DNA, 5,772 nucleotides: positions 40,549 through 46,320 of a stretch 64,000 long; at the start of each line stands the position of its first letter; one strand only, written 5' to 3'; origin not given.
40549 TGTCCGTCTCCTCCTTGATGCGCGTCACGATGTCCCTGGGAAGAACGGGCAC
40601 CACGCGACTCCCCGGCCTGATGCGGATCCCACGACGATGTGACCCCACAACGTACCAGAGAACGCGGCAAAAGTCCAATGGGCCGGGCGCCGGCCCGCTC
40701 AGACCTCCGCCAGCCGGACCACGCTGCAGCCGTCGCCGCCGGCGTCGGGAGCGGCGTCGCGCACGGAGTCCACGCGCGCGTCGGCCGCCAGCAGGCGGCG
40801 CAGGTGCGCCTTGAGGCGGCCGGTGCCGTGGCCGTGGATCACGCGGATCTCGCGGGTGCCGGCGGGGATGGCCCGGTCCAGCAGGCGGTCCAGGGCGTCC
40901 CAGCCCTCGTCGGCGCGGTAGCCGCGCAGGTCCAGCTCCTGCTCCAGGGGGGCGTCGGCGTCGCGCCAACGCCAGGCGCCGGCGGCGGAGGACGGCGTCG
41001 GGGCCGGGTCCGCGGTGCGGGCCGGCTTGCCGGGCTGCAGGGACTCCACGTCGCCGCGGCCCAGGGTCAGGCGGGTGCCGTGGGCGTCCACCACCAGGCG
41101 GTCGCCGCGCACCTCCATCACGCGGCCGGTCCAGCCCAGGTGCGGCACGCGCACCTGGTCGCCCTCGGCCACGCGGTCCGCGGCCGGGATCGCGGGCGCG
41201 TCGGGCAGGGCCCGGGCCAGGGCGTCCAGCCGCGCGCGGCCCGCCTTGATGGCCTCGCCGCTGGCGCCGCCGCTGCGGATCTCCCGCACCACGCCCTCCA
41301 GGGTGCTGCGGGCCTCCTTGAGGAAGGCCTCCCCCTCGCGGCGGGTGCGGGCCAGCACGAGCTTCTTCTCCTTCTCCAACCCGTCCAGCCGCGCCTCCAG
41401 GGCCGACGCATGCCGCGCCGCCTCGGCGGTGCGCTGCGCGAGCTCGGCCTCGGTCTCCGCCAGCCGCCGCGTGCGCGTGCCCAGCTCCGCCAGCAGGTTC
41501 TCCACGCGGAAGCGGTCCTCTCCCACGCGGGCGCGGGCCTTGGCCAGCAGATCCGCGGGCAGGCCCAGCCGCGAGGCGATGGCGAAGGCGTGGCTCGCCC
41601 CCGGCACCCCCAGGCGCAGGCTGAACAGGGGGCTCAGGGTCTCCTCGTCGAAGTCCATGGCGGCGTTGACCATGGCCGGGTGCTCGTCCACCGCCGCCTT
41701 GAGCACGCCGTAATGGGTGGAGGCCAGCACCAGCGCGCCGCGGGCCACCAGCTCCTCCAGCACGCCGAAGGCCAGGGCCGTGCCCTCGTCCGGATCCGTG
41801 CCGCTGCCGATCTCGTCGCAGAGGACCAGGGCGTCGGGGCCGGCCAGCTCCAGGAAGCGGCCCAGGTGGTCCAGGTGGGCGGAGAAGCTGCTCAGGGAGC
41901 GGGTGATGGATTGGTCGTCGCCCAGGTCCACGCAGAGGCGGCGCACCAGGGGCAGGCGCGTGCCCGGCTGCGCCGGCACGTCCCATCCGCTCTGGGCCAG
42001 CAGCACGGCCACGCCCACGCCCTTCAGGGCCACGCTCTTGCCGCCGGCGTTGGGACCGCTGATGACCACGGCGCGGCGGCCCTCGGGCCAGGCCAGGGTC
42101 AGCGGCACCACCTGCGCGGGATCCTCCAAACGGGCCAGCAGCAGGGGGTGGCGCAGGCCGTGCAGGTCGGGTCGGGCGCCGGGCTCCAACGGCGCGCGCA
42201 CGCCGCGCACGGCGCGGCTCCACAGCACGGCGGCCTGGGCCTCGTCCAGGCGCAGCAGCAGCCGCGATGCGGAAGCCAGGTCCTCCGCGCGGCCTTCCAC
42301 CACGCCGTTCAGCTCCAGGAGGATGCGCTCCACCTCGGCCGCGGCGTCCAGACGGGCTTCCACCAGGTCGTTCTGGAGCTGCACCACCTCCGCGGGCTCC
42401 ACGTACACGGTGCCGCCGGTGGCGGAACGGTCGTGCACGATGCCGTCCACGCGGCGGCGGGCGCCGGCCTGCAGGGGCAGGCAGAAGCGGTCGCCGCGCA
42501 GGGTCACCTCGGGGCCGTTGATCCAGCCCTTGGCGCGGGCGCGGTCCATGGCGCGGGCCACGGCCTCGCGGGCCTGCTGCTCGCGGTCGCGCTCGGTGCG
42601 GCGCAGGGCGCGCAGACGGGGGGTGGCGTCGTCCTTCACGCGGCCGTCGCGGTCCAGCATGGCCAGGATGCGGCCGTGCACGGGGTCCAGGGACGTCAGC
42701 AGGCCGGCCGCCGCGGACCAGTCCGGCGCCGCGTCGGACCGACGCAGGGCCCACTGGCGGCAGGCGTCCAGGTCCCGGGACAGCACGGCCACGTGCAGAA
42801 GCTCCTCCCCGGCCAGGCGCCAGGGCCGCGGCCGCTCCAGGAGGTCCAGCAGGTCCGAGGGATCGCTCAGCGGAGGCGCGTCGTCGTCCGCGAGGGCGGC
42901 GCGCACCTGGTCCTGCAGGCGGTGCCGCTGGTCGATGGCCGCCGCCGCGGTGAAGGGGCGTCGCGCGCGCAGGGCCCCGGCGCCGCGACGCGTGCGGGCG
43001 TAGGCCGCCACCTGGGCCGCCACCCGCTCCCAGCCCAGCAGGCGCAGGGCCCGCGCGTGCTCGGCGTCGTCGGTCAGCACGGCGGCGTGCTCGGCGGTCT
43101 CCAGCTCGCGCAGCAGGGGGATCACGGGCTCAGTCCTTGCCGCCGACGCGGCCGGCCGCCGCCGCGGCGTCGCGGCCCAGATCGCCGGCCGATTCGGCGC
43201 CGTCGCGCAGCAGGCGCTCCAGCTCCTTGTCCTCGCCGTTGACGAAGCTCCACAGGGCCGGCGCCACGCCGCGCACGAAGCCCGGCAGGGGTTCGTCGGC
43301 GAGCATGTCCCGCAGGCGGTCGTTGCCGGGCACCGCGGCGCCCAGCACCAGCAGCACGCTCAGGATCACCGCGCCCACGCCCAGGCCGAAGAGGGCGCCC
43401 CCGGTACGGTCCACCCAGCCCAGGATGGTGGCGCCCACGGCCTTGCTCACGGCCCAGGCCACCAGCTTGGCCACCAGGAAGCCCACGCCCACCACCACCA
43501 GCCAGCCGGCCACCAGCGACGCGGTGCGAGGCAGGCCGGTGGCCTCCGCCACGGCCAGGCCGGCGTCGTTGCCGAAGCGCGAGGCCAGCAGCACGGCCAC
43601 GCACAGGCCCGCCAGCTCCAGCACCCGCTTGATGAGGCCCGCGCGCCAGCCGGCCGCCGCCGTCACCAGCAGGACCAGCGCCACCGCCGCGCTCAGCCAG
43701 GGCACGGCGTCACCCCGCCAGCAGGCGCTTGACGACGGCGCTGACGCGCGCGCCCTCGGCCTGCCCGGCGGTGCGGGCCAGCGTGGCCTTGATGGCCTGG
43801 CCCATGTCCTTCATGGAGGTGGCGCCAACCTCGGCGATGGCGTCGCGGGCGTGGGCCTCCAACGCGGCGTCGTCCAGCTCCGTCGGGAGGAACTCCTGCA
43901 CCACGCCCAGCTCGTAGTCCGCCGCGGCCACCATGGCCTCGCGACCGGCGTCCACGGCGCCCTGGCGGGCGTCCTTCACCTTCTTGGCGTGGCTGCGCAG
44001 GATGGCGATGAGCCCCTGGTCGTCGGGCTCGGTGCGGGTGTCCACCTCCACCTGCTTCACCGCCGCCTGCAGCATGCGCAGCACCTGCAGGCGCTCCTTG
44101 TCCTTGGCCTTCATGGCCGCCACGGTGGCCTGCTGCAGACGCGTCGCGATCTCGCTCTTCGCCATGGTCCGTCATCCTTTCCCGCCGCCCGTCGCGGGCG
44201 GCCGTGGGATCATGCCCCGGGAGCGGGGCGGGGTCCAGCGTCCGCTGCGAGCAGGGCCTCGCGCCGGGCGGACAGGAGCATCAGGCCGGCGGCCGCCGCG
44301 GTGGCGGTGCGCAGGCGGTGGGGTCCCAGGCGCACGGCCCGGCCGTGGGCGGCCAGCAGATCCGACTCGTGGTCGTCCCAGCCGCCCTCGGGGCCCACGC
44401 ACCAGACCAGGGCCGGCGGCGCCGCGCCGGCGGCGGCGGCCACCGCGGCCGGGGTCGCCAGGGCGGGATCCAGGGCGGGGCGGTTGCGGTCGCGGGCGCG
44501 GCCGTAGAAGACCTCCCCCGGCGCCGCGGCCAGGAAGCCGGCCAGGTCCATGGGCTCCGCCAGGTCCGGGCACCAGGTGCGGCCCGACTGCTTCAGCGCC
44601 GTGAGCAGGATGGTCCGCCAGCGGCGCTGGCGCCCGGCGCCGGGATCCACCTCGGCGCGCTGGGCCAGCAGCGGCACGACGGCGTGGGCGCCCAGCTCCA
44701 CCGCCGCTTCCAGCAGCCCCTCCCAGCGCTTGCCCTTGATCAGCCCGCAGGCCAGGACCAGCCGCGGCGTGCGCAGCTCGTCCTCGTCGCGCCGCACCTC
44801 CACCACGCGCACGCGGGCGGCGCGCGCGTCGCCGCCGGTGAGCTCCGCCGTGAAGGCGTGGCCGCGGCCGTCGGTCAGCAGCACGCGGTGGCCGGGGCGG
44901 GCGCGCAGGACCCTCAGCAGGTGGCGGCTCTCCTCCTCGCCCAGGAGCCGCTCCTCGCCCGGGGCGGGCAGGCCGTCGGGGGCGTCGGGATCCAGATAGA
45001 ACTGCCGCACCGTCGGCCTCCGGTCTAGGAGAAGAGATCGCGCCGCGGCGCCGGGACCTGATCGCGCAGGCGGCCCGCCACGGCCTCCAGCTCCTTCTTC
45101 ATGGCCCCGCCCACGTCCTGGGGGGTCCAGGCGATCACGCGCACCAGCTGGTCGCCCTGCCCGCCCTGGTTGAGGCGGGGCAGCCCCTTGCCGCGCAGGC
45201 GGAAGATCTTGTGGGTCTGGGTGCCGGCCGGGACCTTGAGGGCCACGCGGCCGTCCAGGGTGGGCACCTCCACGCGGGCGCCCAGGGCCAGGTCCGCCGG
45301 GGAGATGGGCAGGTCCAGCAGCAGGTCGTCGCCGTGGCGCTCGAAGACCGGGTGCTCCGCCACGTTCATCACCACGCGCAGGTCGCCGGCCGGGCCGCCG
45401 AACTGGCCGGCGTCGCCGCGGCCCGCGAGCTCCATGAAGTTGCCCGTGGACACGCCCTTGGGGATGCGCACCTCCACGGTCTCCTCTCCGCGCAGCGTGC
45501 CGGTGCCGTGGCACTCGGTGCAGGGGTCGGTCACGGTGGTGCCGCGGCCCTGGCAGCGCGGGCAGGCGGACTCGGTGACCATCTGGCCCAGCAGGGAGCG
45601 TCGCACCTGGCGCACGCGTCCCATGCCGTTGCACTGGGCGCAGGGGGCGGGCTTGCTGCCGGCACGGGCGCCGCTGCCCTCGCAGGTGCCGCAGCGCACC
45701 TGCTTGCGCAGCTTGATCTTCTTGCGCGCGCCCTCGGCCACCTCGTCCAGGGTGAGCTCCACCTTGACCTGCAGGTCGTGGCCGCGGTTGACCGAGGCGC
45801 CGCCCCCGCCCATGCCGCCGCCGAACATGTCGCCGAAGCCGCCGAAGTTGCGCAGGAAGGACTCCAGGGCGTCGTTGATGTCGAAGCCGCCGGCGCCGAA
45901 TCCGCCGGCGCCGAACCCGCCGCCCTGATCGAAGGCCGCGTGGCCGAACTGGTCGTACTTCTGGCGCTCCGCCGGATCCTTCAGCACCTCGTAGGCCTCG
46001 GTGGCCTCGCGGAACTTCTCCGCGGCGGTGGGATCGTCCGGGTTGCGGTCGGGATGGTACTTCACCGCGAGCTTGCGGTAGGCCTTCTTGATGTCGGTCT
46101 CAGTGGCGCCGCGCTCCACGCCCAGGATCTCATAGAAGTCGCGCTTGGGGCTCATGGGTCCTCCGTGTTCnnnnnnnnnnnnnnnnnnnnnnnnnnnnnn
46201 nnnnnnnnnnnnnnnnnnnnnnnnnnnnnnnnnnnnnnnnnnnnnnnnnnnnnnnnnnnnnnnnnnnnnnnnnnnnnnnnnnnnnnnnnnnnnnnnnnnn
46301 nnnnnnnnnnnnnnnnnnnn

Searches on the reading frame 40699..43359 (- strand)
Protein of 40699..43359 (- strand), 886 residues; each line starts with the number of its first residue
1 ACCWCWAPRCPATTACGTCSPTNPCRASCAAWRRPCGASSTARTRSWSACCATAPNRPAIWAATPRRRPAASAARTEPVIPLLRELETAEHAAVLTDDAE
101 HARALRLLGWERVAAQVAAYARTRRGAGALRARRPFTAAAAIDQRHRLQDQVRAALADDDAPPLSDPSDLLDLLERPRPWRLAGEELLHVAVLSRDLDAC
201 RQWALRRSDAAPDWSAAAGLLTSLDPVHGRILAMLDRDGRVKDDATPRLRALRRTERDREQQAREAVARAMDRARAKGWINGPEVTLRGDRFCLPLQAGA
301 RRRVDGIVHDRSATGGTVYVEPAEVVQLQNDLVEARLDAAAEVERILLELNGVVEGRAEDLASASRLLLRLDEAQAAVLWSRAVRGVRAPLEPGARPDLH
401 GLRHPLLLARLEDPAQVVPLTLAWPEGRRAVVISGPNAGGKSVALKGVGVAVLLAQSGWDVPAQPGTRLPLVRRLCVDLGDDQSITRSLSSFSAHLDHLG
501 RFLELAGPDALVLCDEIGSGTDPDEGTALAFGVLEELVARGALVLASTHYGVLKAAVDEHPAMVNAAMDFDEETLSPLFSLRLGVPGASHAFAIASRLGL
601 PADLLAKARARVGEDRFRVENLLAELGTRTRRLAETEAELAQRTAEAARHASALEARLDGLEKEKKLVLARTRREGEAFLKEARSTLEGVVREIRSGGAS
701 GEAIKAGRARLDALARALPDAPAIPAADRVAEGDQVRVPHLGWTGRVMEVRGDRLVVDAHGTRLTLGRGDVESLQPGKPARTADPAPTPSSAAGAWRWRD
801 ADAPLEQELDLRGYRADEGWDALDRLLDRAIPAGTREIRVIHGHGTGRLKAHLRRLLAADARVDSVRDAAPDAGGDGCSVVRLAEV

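Call 13: search_protein_families(library=pfam, proteins=[window:40699-43359:-], max_evalue=0.00001)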
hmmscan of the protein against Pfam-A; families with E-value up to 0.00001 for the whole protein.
window:40699-43359:- (886 aa): 2 families
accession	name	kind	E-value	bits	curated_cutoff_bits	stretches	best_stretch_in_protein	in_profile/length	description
PF00488.27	MutS_V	-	6.1e-27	95.3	30.2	1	431-611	1-183/188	MutS domain V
PF01713.27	Smr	-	2.3e-20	72.9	25.7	1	809-883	1-76/77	Smr domain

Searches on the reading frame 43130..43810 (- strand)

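Call 13: search_protein_families(library=pfam, proteins=[window:43130-43810:-], max_evalue=0.00001)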
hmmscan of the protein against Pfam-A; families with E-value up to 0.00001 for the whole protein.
window:43130-43810:- (226 aa): 1 family
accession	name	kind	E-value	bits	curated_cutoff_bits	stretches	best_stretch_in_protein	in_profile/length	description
PF02674.22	Colicin_V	-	1.2e-19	71.2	29.3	1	40-163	2-124/144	Colicin V production protein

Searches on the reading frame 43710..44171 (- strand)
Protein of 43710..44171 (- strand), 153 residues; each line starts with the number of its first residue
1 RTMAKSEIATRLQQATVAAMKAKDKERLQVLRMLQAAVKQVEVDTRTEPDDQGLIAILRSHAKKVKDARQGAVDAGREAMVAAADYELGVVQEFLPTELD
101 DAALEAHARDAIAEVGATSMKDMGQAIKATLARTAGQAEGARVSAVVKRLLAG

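Call 13: search_protein_families(library=pfam, proteins=[window:43710-44171:-], max_evalue=0.00001)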
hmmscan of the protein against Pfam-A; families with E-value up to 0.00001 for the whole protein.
window:43710-44171:- (153 aa): 1 family
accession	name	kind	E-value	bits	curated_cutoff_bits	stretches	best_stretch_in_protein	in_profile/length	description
PF09424.15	YqeY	-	6.2e-37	127.3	27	1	10-151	2-143/143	Yqey-like protein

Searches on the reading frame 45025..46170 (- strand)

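Call 13: search_protein_families(library=pfam, proteins=[window:45025-46170:-], max_evalue=0.00001)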
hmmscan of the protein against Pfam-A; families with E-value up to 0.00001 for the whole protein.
window:45025-46170:- (381 aa): 3 families
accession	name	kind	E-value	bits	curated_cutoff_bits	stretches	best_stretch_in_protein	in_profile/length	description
PF01556.23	DnaJ_C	-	6.2e-46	156.6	26.6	1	133-350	1-152/152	DnaJ C terminal domain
PF00226.36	DnaJ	-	7.4e-28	96.9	27.8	1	11-73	1-63/63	DnaJ domain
PF00684.25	DnaJ_CXXCXGXG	-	3.5e-16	59.7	32.7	1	160-224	1-65/65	DnaJ central domain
